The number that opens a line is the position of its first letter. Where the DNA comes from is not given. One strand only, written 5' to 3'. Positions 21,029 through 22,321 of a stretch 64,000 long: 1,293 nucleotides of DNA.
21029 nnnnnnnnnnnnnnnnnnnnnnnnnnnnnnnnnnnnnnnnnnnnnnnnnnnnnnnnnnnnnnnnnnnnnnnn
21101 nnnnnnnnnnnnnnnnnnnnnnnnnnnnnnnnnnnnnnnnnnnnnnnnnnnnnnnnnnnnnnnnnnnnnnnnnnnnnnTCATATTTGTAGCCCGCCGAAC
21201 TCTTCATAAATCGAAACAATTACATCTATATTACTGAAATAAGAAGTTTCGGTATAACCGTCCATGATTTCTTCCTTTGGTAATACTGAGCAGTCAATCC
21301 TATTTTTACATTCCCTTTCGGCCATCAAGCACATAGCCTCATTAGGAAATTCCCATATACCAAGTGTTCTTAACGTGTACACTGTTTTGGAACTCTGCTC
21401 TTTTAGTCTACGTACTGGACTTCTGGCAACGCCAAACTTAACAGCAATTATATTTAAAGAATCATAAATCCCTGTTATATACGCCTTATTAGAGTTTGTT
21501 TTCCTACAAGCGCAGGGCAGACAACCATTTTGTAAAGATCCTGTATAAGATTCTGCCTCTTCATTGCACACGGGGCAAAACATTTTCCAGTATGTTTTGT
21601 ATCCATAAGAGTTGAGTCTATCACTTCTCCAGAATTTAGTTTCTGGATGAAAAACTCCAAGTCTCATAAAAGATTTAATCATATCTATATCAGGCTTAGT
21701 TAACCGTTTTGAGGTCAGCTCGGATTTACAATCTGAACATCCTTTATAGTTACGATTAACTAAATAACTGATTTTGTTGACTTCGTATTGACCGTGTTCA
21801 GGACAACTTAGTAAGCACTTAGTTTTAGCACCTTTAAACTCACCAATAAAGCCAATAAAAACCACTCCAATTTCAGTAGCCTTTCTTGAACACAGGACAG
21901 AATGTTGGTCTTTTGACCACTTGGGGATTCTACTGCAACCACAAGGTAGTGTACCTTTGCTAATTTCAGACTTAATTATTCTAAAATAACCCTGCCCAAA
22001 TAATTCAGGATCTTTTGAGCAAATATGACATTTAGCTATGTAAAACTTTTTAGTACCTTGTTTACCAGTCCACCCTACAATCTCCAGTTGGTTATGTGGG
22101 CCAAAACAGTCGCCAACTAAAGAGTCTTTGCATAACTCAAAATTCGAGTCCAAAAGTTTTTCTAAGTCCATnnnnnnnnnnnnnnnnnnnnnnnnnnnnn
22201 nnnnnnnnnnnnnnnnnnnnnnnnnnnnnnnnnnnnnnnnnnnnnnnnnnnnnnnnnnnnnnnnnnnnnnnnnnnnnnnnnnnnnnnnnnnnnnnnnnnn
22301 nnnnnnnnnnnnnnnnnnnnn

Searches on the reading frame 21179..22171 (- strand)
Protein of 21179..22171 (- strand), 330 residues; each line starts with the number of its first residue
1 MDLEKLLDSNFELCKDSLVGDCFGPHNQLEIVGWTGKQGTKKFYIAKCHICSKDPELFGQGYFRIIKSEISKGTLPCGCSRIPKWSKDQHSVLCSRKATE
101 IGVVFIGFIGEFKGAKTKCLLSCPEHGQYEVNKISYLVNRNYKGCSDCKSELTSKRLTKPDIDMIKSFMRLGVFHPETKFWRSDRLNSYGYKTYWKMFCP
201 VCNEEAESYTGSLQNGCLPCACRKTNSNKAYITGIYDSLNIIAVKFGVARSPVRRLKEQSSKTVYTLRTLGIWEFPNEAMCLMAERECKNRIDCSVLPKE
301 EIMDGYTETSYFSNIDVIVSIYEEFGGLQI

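Call 71: search_protein_families(library=phrogs, proteins=[window:21179-22171:-], max_evalue=0.001)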
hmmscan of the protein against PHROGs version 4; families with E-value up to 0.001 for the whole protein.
window:21179-22171:- (330 aa): 2 families
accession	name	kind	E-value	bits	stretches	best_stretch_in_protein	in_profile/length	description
phrog_681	-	DNA, RNA and nucleotide metabolism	2.8e-58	198.9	2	15-227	95-365/576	endonuclease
phrog_559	-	DNA, RNA and nucleotide metabolism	0.00035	20.5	1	45-245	173-326/607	HNH endonuclease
